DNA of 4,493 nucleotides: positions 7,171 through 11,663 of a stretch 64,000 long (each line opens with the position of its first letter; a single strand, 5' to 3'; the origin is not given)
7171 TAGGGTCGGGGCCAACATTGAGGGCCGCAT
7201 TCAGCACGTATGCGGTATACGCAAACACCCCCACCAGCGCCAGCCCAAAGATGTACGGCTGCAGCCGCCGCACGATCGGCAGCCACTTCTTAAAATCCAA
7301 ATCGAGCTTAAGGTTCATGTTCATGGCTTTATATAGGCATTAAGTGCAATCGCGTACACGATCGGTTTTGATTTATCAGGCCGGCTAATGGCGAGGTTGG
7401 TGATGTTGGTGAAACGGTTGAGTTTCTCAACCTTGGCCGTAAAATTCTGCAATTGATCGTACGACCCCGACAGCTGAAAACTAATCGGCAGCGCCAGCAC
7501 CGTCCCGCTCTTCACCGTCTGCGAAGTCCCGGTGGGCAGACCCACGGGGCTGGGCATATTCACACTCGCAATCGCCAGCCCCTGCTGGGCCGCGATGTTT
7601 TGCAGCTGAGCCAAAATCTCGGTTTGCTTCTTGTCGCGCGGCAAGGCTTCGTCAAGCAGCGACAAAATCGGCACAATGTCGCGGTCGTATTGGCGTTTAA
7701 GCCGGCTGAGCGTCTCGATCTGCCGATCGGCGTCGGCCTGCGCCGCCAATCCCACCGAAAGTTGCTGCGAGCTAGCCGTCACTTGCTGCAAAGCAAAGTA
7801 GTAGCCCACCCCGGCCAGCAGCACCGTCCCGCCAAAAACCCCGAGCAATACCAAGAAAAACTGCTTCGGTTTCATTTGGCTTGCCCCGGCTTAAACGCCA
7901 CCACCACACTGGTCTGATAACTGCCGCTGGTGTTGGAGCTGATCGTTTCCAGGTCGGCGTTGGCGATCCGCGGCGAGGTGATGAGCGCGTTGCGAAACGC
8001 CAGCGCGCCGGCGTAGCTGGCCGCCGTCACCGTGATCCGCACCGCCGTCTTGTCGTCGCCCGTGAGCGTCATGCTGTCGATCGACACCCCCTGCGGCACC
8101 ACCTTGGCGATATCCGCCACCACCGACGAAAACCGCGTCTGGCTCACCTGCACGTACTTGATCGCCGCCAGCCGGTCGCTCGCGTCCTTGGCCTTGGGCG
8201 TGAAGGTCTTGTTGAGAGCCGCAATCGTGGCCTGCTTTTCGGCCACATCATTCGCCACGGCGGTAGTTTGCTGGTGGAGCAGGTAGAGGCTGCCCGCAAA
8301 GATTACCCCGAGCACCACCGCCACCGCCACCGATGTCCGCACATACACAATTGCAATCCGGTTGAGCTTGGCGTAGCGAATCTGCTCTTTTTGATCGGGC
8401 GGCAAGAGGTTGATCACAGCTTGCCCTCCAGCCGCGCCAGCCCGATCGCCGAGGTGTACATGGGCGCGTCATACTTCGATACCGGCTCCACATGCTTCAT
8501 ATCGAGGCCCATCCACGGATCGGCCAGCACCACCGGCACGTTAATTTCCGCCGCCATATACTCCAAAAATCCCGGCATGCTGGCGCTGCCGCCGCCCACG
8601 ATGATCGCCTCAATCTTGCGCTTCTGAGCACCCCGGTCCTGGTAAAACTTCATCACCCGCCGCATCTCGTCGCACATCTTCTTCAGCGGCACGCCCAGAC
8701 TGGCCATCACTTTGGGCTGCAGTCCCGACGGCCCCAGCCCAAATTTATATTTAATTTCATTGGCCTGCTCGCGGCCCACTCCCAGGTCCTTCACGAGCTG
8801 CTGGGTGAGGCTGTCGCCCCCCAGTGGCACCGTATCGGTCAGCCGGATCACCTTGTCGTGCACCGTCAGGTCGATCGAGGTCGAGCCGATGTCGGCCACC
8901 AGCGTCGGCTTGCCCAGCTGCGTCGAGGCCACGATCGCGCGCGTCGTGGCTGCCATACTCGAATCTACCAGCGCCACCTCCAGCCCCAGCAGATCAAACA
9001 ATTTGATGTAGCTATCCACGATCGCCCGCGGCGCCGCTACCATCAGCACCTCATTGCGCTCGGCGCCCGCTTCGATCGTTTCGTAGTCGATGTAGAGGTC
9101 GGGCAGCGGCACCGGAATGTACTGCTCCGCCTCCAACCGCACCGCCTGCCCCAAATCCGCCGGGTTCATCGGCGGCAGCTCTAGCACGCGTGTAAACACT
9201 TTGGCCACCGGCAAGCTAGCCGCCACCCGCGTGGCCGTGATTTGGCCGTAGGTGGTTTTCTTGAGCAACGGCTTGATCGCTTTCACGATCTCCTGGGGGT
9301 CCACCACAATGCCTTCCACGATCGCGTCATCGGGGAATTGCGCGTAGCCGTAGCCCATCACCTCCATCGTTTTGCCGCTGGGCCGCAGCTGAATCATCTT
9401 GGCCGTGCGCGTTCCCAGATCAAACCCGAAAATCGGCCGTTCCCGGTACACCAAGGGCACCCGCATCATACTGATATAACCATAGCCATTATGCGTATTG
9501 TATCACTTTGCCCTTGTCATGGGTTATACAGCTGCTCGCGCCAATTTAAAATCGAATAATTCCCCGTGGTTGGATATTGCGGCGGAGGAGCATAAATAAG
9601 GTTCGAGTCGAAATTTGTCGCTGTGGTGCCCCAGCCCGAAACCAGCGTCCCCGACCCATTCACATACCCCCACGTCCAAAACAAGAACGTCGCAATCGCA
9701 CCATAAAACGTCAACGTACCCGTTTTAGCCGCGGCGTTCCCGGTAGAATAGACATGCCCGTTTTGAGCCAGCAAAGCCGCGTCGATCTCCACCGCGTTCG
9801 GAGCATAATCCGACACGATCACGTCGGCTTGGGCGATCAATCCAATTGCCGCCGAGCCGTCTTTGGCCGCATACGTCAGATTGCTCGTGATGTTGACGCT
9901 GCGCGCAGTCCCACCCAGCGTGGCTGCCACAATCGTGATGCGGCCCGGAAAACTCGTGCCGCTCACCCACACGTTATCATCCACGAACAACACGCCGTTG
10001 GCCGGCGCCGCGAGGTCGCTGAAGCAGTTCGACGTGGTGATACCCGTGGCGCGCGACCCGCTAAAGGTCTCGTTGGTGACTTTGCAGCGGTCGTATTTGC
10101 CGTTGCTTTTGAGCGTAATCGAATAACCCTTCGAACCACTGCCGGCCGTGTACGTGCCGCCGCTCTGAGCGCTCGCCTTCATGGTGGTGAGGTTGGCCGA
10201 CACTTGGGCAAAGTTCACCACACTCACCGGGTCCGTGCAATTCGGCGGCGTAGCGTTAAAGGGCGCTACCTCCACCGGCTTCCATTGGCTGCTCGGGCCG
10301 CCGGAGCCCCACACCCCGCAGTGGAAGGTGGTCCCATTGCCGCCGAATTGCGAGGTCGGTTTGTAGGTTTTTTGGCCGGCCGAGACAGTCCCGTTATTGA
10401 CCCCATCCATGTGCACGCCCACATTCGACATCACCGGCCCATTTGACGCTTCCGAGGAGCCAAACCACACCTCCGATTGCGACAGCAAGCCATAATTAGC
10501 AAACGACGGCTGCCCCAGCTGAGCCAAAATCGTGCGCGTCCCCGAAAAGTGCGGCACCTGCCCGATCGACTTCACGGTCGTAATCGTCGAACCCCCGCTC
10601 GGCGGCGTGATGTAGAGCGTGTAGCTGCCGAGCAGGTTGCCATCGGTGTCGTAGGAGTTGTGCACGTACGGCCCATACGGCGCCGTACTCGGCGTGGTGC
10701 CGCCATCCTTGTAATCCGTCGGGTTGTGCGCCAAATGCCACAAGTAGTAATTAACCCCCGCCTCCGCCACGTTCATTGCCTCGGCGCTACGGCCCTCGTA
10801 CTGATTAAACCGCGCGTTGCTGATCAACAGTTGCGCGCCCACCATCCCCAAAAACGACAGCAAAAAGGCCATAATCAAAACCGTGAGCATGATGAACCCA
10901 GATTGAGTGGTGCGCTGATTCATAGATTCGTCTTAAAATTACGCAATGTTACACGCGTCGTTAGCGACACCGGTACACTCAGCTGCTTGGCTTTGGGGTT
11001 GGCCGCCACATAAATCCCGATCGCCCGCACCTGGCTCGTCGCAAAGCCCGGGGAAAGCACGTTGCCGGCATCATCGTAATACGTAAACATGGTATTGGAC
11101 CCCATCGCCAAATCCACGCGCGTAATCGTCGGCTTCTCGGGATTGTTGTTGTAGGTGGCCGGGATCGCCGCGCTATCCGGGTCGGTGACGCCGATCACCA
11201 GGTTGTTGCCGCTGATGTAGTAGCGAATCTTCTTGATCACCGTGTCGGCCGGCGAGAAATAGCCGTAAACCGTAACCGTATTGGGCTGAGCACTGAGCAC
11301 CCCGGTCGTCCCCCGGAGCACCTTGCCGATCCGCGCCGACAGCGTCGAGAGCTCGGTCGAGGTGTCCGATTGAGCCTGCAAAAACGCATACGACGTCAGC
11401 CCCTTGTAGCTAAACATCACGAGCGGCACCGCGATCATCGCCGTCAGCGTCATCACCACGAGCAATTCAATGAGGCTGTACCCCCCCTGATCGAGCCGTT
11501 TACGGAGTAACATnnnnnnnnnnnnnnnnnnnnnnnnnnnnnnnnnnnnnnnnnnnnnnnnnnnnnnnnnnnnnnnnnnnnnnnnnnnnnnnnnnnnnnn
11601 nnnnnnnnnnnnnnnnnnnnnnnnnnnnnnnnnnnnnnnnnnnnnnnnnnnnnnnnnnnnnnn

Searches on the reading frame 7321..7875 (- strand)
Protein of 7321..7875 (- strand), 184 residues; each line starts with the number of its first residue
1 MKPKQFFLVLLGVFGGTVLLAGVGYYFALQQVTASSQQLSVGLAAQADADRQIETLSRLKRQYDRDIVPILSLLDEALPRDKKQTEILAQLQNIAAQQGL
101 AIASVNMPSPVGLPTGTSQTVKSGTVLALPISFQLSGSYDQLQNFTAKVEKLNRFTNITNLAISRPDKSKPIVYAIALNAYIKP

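Call 17: search_protein_families(library=pfam, proteins=[window:7321-7875:-], max_evalue=0.01)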
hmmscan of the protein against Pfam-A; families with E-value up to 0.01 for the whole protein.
window:7321-7875:- (184 aa): 1 family
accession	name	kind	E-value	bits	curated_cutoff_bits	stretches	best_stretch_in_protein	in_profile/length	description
PF04350.18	PilO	-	7.3e-14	52.6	22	1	32-171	4-131/145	Pilus assembly protein, PilO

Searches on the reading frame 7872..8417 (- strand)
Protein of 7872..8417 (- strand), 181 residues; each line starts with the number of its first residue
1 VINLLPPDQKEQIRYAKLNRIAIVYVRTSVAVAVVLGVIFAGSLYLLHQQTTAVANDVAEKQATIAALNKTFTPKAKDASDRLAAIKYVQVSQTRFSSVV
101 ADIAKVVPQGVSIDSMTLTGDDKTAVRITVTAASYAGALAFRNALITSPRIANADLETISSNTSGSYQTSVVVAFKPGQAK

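Call 17: search_protein_families(library=pfam, proteins=[window:7872-8417:-], max_evalue=0.01)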
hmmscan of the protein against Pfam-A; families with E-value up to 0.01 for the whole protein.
window:7872-8417:- (181 aa): 1 family
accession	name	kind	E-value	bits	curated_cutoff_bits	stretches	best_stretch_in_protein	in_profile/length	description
PF05137.18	PilN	-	1.9e-07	31.5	22.8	1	99-166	2-66/78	Fimbrial assembly protein (PilN)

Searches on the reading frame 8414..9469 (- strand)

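Call 17: search_protein_families(library=pfam, proteins=[window:8414-9469:-], max_evalue=0.01)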
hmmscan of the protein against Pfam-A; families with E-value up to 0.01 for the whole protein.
window:8414-9469:- (351 aa): 3 families
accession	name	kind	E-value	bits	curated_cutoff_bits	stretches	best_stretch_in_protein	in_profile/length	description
PF11104.14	PilM_2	-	4.4e-41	141.4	27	1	15-345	1-336/340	Type IV pilus assembly protein PilM;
PF14450.12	FtsA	-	7.3e-12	46.2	31.8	1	191-343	2-127/127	Cell division protein FtsA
PF06723.19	MreB_Mbl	-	5.6e-05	22.6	27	0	254-317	242-305/327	MreB/Mbl protein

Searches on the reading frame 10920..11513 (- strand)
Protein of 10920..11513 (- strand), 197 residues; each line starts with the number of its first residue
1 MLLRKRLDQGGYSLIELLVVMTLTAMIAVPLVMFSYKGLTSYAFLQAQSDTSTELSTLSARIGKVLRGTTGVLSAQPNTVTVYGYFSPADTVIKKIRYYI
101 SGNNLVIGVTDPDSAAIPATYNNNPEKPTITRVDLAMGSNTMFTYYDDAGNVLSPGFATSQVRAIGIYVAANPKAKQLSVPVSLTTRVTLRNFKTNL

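Call 17: search_protein_families(library=pfam, proteins=[window:10920-11513:-], max_evalue=0.01)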
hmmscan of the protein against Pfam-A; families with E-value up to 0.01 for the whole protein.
window:10920-11513:- (197 aa): 1 family
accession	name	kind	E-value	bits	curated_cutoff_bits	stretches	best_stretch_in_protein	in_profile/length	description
PF07963.17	N_methyl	-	8.3e-06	25.6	21.2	1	8-31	3-26/27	Prokaryotic N-terminal methylation motif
